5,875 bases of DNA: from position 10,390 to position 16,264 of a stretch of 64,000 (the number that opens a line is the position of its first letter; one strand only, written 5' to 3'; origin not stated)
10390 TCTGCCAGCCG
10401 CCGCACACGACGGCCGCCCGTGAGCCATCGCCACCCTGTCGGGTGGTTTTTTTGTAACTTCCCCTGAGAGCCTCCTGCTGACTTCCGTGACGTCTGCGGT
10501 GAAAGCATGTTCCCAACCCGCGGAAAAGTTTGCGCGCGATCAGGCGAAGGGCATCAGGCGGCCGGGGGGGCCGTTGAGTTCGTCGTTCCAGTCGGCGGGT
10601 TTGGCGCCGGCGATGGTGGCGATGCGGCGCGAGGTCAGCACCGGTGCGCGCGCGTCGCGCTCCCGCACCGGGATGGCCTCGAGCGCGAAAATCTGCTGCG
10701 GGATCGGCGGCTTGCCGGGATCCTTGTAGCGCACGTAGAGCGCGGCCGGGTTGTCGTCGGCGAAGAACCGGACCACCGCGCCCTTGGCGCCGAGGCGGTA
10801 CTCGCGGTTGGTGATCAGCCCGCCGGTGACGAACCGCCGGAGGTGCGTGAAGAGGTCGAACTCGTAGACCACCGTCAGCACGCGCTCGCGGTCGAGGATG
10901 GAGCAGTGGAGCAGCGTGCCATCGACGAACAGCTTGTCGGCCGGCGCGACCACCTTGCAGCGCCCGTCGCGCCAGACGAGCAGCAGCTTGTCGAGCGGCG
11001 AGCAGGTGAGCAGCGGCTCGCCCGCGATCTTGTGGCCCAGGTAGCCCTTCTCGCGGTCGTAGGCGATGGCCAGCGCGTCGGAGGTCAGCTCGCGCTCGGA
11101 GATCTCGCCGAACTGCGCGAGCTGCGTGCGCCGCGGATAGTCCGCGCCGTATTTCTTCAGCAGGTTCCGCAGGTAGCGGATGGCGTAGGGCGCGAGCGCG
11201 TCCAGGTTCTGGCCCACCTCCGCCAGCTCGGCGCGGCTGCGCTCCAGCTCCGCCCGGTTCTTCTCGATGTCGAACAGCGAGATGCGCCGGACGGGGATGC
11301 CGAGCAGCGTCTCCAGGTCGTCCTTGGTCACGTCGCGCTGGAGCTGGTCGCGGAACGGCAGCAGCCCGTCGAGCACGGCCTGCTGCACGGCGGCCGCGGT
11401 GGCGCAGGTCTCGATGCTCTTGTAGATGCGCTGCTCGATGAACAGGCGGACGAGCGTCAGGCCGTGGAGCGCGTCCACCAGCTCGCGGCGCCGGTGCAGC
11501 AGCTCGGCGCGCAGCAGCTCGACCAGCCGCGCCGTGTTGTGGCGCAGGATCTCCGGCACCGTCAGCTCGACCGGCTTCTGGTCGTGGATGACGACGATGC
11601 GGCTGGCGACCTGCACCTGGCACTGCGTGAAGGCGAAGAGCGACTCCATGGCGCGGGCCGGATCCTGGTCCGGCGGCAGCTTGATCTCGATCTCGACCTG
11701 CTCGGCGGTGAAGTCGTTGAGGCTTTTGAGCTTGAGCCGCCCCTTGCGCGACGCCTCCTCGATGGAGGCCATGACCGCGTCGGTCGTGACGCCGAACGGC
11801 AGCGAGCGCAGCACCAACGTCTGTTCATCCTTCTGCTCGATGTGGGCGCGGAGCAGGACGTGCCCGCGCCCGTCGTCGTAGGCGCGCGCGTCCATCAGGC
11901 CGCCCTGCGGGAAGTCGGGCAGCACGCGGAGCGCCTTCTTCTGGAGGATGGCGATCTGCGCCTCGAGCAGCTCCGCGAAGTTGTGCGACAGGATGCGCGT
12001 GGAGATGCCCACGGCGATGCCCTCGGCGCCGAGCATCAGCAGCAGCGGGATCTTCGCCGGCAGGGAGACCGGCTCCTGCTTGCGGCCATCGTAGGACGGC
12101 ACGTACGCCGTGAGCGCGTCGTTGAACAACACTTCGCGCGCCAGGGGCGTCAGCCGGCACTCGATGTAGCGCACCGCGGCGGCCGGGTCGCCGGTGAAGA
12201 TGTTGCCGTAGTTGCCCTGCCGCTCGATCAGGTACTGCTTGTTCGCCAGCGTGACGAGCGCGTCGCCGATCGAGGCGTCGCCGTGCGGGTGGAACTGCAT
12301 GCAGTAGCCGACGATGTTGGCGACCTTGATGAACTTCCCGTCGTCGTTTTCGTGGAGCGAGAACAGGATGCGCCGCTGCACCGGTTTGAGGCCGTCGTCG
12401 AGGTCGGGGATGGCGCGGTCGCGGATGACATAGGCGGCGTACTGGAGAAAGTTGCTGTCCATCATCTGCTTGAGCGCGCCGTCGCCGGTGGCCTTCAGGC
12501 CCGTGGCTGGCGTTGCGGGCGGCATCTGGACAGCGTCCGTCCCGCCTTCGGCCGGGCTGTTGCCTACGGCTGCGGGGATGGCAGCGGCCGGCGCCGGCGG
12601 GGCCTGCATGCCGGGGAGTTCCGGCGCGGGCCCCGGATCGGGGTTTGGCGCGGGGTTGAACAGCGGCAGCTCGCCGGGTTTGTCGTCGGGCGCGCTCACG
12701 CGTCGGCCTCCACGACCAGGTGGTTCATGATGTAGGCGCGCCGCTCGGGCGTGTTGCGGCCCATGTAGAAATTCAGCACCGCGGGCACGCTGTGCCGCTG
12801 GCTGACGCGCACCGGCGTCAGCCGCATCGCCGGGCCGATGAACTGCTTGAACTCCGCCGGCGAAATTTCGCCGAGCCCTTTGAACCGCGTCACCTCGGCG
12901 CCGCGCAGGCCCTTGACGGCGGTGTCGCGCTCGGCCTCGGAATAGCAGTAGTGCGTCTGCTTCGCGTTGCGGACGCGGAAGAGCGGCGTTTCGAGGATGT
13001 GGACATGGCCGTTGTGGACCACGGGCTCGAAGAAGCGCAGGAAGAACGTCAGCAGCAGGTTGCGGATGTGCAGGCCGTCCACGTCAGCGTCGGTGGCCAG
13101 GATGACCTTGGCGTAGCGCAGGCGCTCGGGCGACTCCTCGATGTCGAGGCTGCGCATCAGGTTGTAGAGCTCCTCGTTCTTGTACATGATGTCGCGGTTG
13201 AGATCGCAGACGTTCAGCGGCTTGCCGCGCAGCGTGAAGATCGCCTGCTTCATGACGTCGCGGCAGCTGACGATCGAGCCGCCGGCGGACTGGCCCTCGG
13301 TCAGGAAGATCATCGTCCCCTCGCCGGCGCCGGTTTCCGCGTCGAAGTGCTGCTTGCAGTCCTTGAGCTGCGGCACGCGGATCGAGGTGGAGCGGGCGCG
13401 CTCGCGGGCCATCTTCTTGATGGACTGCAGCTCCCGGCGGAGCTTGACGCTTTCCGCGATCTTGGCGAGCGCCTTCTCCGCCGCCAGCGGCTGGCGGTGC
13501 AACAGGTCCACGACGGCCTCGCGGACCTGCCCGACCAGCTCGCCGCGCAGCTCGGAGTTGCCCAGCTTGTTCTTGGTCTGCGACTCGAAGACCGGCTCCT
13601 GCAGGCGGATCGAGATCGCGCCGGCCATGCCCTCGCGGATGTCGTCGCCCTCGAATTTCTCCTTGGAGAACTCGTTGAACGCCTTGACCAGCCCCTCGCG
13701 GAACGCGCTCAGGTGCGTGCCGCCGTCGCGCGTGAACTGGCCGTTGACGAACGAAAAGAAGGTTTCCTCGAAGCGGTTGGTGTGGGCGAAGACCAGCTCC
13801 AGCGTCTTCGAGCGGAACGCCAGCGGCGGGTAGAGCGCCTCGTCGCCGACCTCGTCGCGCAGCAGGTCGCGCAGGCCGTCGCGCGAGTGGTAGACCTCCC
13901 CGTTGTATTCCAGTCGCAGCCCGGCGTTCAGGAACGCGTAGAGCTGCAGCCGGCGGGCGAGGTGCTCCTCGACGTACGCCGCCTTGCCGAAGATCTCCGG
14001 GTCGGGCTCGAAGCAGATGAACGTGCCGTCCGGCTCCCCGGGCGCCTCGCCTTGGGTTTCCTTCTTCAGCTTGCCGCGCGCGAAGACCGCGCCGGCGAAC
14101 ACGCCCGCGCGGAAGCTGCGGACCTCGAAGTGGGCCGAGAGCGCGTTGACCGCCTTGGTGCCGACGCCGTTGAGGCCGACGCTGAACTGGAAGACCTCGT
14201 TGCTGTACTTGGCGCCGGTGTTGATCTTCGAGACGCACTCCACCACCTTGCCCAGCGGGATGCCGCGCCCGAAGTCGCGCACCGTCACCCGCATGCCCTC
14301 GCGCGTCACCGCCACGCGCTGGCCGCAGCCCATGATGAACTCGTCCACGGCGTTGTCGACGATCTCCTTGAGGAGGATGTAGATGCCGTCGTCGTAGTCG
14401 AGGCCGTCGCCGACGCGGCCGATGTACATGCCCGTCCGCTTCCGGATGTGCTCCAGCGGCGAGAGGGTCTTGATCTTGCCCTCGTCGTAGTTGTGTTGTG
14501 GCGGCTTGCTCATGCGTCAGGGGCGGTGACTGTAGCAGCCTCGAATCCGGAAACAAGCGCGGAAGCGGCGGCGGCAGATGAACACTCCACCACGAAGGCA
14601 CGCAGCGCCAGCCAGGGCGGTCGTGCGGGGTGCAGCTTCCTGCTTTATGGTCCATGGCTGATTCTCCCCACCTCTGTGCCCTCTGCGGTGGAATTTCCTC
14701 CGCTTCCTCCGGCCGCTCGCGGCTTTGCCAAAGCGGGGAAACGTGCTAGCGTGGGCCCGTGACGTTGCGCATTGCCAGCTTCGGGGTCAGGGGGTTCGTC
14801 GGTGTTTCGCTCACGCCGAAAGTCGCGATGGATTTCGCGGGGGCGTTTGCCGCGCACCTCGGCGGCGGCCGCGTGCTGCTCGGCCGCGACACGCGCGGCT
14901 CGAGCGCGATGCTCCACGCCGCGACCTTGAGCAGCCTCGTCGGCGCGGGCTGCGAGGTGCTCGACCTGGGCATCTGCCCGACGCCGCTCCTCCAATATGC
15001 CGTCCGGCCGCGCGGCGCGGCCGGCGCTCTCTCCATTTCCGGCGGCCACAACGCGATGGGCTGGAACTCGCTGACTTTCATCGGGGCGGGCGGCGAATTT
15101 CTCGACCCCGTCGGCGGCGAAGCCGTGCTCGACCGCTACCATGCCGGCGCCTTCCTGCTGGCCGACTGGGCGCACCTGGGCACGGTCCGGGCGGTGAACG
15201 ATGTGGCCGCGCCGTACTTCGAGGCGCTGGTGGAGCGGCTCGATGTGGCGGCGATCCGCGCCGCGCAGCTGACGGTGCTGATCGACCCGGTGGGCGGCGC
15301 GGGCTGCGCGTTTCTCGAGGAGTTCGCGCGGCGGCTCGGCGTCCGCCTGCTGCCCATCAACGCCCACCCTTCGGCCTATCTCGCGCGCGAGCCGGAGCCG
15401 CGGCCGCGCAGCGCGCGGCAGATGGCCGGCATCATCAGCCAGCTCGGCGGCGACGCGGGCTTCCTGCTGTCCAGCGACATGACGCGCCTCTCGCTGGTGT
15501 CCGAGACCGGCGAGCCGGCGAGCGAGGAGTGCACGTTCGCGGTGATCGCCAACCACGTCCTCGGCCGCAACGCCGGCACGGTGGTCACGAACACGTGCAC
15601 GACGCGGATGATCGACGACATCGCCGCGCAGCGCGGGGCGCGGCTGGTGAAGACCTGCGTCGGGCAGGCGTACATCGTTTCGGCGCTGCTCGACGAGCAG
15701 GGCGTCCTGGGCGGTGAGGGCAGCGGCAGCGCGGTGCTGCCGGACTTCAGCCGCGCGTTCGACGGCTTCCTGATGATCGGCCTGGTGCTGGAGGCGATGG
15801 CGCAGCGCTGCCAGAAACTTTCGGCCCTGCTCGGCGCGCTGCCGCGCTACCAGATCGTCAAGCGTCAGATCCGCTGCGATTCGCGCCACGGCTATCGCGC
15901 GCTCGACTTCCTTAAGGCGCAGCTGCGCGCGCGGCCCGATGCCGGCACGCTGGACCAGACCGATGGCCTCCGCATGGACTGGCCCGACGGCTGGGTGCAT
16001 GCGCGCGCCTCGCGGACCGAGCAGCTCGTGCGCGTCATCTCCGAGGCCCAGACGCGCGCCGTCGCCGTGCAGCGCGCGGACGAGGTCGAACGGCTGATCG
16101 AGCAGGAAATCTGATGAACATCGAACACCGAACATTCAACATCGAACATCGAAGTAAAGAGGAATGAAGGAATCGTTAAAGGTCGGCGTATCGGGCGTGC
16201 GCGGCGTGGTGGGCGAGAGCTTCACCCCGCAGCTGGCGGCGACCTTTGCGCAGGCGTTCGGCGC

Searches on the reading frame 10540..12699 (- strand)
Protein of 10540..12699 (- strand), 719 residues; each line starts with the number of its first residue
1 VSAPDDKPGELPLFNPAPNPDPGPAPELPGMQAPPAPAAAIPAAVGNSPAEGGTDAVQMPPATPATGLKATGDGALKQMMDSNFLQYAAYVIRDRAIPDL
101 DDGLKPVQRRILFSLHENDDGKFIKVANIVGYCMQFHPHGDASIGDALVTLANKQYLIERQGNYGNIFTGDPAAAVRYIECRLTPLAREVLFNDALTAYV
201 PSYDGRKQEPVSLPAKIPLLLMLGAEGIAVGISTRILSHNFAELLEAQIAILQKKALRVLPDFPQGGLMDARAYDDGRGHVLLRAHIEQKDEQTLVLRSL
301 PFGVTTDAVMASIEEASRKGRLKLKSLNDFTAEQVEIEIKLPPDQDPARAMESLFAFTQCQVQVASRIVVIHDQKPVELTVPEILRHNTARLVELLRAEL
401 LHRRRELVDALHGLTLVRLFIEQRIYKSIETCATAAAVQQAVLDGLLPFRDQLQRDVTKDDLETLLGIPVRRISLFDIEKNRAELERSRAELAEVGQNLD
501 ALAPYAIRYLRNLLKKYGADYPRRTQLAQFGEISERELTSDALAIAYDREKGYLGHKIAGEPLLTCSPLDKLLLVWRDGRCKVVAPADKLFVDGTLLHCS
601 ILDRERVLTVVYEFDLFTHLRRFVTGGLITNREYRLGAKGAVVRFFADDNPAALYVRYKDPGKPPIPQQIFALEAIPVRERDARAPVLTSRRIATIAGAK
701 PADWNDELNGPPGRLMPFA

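Call 14: search_protein_families(library=pfam, proteins=[window:10540-12699:-], max_evalue=0.001)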
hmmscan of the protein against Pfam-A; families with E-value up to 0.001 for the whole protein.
window:10540-12699:- (719 aa): 1 family
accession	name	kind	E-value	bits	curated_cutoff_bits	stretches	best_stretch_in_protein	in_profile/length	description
PF00521.26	DNA_topoisoIV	-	1e-99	334.8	31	1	95-500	1-418/432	DNA gyrase/topoisomerase IV, subunit A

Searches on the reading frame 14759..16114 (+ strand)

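Call 14: search_protein_families(library=pfam, proteins=[window:14759-16114:+], max_evalue=0.001)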
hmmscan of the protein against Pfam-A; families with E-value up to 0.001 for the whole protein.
window:14759-16114:+ (451 aa): 4 families
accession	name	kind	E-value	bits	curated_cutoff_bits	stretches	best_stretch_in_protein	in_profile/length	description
PF02878.22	PGM_PMM_I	-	2.4e-22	79.6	22.5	1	9-127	8-131/138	Phosphoglucomutase/phosphomannomutase, alpha/beta/alpha domain I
PF02880.22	PGM_PMM_III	-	5.7e-20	72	20.7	1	259-362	5-113/115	Phosphoglucomutase/phosphomannomutase, alpha/beta/alpha domain III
PF02879.22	PGM_PMM_II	-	3.1e-12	47.4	29.3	1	152-251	2-103/103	Phosphoglucomutase/phosphomannomutase, alpha/beta/alpha domain II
PF00408.26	PGM_PMM_IV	-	7.6e-05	23.1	23.1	1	395-444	21-66/68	Phosphoglucomutase/phosphomannomutase, C-terminal domain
